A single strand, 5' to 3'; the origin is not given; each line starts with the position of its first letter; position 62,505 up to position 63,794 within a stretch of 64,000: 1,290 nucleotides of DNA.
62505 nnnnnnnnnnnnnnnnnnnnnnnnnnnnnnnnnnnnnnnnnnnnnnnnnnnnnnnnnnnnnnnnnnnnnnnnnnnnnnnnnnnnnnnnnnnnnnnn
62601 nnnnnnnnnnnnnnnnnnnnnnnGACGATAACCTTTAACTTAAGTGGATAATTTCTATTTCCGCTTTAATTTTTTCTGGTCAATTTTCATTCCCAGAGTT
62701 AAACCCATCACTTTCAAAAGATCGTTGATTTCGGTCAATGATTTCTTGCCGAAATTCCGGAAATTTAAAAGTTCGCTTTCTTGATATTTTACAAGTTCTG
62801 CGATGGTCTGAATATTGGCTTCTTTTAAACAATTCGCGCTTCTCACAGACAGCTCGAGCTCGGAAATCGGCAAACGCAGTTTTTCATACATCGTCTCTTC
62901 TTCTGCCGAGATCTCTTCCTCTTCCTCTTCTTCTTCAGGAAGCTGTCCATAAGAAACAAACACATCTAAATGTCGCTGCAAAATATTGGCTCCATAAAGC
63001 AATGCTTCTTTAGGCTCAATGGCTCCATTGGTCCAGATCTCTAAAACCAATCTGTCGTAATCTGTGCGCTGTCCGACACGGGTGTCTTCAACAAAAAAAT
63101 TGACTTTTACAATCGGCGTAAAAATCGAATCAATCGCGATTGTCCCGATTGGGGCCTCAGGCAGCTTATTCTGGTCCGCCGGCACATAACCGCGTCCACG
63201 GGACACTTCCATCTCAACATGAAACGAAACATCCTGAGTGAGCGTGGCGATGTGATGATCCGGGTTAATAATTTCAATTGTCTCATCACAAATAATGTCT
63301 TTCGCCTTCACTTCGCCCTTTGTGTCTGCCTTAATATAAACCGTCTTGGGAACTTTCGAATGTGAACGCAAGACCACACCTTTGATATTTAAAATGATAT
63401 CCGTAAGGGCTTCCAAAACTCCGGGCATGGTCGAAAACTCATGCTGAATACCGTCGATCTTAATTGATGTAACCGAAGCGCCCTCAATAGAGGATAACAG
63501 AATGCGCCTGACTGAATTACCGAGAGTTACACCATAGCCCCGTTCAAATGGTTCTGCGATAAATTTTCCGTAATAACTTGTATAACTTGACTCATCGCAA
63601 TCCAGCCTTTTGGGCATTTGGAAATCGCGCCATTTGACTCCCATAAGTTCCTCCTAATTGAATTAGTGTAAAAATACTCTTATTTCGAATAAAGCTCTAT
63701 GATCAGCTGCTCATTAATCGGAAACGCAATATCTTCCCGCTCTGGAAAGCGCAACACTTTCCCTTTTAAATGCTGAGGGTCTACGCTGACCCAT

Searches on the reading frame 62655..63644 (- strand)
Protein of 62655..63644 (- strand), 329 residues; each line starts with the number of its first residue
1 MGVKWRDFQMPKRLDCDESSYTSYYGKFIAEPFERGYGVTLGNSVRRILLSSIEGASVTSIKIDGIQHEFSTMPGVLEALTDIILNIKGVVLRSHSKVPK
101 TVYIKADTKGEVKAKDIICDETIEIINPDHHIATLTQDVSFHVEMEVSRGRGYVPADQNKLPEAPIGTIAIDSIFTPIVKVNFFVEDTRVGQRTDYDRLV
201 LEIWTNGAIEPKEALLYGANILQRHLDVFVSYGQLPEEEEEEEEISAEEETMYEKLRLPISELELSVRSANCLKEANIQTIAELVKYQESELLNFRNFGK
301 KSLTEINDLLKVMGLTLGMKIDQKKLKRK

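Call 43: search_protein_families(library=pfam, proteins=[window:62655-63644:-], max_evalue=0.00001)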
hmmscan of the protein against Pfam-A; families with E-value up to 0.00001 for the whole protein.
window:62655-63644:- (329 aa): 3 families
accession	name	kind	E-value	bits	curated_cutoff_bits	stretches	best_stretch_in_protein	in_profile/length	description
PF01000.31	RNA_pol_A_bac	-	3.4e-33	114.8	33.9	1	61-176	1-119/119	RNA polymerase Rpb3/RpoA insert domain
PF01193.29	RNA_pol_L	-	1.1e-25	89.5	24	1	31-226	1-74/74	RNA polymerase Rpb3/Rpb11 dimerisation domain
PF03118.21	RNA_pol_A_CTD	-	2.1e-25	88.6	23.8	1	248-311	3-66/67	Bacterial RNA polymerase, alpha chain C terminal domain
